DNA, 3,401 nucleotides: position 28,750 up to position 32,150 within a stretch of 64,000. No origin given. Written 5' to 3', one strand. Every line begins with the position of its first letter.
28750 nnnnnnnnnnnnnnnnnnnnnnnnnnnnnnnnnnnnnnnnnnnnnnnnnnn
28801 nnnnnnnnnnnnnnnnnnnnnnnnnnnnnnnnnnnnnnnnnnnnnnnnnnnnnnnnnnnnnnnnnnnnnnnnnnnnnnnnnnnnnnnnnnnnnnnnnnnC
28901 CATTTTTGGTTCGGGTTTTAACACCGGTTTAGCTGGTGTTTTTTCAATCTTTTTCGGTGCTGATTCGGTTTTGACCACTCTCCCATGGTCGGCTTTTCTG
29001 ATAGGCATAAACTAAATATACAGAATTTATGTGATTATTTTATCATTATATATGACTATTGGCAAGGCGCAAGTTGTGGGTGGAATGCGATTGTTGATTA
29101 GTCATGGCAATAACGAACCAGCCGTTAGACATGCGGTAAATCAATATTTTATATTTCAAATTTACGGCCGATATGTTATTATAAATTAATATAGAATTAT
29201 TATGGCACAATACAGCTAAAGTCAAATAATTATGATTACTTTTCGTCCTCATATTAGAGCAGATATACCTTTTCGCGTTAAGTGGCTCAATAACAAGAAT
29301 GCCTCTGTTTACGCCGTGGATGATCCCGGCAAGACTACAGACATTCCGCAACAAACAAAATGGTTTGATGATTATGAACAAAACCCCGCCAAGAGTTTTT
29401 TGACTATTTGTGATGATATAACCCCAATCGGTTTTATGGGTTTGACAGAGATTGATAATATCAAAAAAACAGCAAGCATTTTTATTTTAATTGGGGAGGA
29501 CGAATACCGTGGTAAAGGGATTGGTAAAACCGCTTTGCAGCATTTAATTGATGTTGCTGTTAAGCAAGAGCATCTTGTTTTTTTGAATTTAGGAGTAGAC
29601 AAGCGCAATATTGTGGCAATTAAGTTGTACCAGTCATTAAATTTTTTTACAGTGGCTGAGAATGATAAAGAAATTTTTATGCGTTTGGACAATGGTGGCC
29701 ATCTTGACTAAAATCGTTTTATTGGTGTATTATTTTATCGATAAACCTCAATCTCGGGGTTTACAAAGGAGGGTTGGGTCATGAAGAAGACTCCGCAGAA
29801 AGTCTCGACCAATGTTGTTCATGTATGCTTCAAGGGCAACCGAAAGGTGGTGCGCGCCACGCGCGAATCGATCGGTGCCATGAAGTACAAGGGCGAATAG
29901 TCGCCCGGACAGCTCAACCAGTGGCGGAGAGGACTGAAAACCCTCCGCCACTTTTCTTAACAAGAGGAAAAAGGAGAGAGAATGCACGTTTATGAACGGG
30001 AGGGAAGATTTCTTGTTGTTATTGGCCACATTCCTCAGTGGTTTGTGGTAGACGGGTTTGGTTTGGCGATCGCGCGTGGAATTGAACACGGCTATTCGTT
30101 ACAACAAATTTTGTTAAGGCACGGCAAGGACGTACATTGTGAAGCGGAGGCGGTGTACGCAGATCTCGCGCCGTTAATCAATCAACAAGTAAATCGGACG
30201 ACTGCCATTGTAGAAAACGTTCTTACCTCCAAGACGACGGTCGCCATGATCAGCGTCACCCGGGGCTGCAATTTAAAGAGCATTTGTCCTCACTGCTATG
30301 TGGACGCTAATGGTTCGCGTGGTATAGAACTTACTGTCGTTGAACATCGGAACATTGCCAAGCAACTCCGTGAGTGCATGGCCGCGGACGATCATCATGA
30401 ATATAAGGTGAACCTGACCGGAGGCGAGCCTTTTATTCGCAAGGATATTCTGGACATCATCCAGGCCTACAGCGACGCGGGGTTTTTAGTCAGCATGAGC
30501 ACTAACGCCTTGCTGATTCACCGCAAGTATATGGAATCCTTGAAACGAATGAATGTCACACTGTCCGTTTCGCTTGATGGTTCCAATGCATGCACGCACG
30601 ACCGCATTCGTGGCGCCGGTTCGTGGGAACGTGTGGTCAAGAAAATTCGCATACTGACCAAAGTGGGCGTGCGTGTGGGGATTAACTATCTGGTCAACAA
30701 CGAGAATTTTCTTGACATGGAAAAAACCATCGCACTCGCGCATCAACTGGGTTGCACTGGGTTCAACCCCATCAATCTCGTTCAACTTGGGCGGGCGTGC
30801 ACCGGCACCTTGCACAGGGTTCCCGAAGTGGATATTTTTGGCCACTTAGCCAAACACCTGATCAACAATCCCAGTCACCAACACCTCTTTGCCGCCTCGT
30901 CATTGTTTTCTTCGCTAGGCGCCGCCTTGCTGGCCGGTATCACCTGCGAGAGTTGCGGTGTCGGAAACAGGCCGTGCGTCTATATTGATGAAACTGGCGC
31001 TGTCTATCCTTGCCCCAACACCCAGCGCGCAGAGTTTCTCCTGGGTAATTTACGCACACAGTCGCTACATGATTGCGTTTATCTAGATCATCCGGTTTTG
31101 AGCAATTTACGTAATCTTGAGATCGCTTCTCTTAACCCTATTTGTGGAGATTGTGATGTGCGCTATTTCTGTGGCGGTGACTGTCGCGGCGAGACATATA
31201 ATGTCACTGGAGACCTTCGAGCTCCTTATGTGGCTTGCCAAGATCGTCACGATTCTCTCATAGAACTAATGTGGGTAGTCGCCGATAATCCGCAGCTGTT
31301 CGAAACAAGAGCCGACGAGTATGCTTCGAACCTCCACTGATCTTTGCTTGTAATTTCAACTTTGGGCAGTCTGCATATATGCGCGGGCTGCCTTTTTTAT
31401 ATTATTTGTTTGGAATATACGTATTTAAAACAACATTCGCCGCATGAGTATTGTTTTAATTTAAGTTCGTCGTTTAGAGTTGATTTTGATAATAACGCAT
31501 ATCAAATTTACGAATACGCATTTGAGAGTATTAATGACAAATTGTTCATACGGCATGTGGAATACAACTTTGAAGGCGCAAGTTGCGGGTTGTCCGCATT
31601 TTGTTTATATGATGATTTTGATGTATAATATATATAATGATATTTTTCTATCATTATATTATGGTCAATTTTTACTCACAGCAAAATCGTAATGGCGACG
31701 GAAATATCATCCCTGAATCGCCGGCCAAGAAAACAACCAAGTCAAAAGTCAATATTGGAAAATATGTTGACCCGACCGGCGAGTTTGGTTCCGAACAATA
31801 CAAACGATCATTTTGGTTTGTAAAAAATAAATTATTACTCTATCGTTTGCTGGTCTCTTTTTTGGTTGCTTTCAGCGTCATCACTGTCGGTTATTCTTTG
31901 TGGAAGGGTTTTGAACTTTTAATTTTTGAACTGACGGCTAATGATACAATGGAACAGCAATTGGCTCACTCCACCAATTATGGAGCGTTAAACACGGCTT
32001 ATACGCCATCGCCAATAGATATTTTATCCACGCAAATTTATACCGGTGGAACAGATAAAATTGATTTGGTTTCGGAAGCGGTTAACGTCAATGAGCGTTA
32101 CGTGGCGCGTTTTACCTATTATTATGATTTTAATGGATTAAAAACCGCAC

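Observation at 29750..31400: GC-rich island: precursor-like 39-aa peptide, attenuator hairpin, radical SAM/SPASM maturase with RRE and a noncanonical Cx5Cx2C cluster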

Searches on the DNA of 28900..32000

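Call 8: search_rna_families(source=window, start=28900, end=32000, threshold=evalue, max_evalue=1)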
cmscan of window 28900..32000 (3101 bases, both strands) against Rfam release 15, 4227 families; matches with E-value up to 1: 1.
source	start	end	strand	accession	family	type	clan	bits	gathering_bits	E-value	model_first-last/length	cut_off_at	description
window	31565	31647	-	RF00372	sroH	Gene; sRNA;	-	17.1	80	0.41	1-161/161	no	sroH RNA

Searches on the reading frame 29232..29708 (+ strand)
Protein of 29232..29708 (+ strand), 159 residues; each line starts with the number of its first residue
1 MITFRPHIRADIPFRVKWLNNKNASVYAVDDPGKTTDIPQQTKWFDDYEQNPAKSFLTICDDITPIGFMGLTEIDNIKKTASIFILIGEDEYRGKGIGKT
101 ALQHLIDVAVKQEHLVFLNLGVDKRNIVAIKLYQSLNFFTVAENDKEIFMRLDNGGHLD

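Call 3: search_protein_families(library=pfam, proteins=[window:29232-29708:+], max_evalue=1)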
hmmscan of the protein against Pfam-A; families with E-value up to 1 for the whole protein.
window:29232-29708:+ (159 aa): 9 families
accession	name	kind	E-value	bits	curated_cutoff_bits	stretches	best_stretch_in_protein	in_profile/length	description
PF00583.31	Acetyltransf_1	-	3.4e-15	56.8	20.7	1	38-138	14-116/116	Acetyltransferase (GNAT) family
PF13302.13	Acetyltransf_3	-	3.2e-11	44.5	25.4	1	3-138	3-137/138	Acetyltransferase (GNAT) domain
PF13508.13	Acetyltransf_7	-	2.8e-07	31.3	27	1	55-138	4-82/84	Acetyltransferase (GNAT) domain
PF13420.13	Acetyltransf_4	-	3.9e-05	24.1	24.3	1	27-141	23-137/155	Acetyltransferase (GNAT) domain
PF13673.13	Acetyltransf_10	-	0.0022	18.4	23.6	1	62-145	39-114/128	Acetyltransferase (GNAT) domain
PF13523.12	Acetyltransf_8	-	0.0025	17.9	27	1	80-143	79-142/145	Acetyltransferase (GNAT) domain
PF08445.16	FR47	-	0.004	17.5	22.1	1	81-141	22-80/86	FR47-like protein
PF17013.11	Acetyltransf_15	-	0.0085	16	35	1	76-140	67-138/210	Putative acetyl-transferase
PF03483.22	B3_4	-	0.19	11.7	29.3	1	110-156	27-73/174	B3/4 domain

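Call 37: search_protein_families(library=ncbifam, proteins=[window:29232-29708:+], max_evalue=0.01)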
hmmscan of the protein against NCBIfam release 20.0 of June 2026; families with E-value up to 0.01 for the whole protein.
window:29232-29708:+ (159 aa): 16 families
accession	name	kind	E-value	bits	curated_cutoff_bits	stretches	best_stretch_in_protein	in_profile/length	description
TIGR03585.1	PseH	equivalog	5.1e-13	49.4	93.1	1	41-148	38-143/156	UDP-4-amino-4,6-dideoxy-N-acetyl-beta-L-altrosamine N-acetyltransferase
NF011709.0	PRK15130.1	equivalog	2.7e-11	43.6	218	1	2-150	7-152/186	spermidine N1-acetyltransferase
TIGR01575.1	rimI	equivalog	2.9e-10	40.4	86.4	1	38-142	16-116/132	ribosomal protein S18-alanine N-acetyltransferase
NF007025.1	PRK09491.1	equivalog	1.7e-07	31.3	173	1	77-142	59-123/145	ribosomal protein S18-alanine N-acetyltransferase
NF000486.1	AAC_6p_Ip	exception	8.4e-05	22.6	390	1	56-149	34-117/173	aminoglycoside 6'-N-acetyltransferase AAC(6')-Ip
NF040503.1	resist_ArsN1a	equivalog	0.00011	21.9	170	1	85-141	82-136/159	arsinothricin resistance N-acetyltransferase ArsN1 family A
NF053587.1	SpmdActasePaiA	equivalog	0.0002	21.2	250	1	89-141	99-150/172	spermidine/spermine N(1)-acetyltransferase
NF007539.0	PRK10151.1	equivalog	0.0013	18.4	184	1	50-114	64-126/179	50S ribosomal protein L7/L12-serine acetyltransferase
NF033693.0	AAC_6p_Ie_fam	exception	0.0021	18.2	340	0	85-141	100-156/179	AAC(6')-Ie family aminoglycoside N-acetyltransferase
NF000507.1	AAC_6p_Ie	exception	0.0021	18.1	450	0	81-141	92-156/201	aminoglycoside N-acetyltransferase AAC(6')-Ie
TIGR03448.1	mycothiol_MshD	equivalog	0.0021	17.4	163.1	1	41-142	192-289/294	mycothiol synthase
NF033078.2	AAC_6p_Ia_fam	equivalog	0.0023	17.8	265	1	57-126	54-120/181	AAC(6')-Ia family aminoglycoside 6'-N-acetyltransferase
TIGR03103.1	trio_acet_GNAT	equivalog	0.0031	16.1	569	1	75-141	150-215/547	N-acetylglutaminylglutamine synthetase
NF007853.0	PRK10562.1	equivalog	0.007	16.6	125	1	81-143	72-125/146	N-acetyltransferase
NF000487.1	stat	exception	0.008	15.7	420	1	89-139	113-162/189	streptothricin N-acetyltransferase STAT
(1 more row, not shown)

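Call 61: search_solved_structures(query=window:29232-29708:+, max_evalue=0.001)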
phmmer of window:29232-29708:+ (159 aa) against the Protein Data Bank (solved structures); distinct sequences matched with E-value up to 0.001: 25.
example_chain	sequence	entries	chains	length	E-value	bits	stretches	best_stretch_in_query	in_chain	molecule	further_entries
8q6u_A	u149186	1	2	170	3.6e-09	39.9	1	9-139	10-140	Aminoglycoside N6'-acetyltransferase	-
6erd_A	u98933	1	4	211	9.3e-09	38.5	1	9-139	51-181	Aminoglycoside N6'-acetyltransferase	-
3wr7_A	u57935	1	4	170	1.1e-08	38.3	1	3-150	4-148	Spermidine N1-acetyltransferase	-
6cy6_A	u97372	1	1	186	1.4e-08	37.9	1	3-150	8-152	Spermidine N(1)-acetyltransferase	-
4r9m_A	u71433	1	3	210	2e-08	37.4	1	3-150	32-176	Spermidine N(1)-acetyltransferase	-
6d72_A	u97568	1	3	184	5.8e-08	35.9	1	3-150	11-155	Spermidine N1-acetyltransferase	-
5wif_A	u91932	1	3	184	5.8e-08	35.9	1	3-150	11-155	Spermidine N1-acetyltransferase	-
4ygo_A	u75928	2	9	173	1.2e-07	35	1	2-149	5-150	Spermidine n1-acetyltransferase | Spermidine N(1)-acetyltransferase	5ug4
4jjx_A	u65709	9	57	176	1.2e-07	34.9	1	2-149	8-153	Spermidine n1-acetyltransferase | Spermidine N(1)-acetyltransferase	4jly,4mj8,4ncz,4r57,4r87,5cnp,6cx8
7kwx_A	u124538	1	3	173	1.4e-07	34.7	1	2-148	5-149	Spermidine N(1)-acetyltransferase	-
7kx2_A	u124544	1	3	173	1.4e-07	34.7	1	2-148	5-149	Spermidine N(1)-acetyltransferase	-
4mhd_A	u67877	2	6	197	1.7e-07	34.4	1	2-149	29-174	Spermidine n1-acetyltransferase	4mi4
6dau_A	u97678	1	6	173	1.8e-07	34.3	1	2-149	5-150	Spermidine N1-acetyltransferase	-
7kx3_A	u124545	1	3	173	2.1e-07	34.1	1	2-140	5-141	Spermidine N(1)-acetyltransferase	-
7kwq_A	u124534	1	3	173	2.3e-07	34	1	2-140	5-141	Spermidine N(1)-acetyltransferase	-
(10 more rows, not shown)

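Call 62: search_protein_families(library=padloc, proteins=[window:29232-29708:+], max_evalue=0.01)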
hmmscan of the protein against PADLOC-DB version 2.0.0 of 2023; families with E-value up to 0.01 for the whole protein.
window:29232-29708:+ (159 aa): 0 families

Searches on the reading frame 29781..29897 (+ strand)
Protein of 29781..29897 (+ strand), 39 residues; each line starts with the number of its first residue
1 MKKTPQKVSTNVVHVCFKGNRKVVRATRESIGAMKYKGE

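Call 3: search_protein_families(library=pfam, proteins=[window:29781-29897:+], max_evalue=1)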
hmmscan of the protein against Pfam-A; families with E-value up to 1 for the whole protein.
window:29781-29897:+ (39 aa): 0 families

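Call 4: search_protein_families(library=ncbifam, proteins=[window:29781-29897:+], max_evalue=1)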
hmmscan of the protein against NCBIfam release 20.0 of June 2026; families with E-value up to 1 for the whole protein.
window:29781-29897:+ (39 aa): 0 families

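Call 58: search_protein_representatives(alignment_id=A4)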
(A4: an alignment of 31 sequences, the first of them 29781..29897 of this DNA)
Query: 31 sequences, 39 profile positions. Proteins with E-value up to 0.001 (for the whole library): 19; up to 1e-10: 12; up to 1e-30: 0. The best 19 are listed.
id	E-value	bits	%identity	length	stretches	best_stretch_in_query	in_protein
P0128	1.5e-17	78.9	-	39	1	1-39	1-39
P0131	3.0e-15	71.5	-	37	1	1-39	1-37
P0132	4.4e-15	71.0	-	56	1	1-39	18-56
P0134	1.6e-14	69.2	-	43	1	1-39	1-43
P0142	1.8e-14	69.0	-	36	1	6-39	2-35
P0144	2.4e-14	68.6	-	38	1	1-39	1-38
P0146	2.8e-14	68.4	-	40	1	1-39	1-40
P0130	5.3e-14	67.5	-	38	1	1-39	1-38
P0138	6.1e-14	67.3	-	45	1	3-39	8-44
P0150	6.4e-14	67.2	-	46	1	3-39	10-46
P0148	1.5e-13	66.0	-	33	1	8-39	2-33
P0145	5.2e-13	64.3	-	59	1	6-39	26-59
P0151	1.4e-09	53.4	-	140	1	4-39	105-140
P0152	6.3e-08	48.1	-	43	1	6-39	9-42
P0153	7.2e-08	47.9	-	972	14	10-26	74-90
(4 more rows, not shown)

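Call 62: search_protein_families(library=padloc, proteins=[window:29781-29897:+], max_evalue=0.01)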
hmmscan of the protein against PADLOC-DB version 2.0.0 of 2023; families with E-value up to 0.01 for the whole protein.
window:29781-29897:+ (39 aa): 0 families
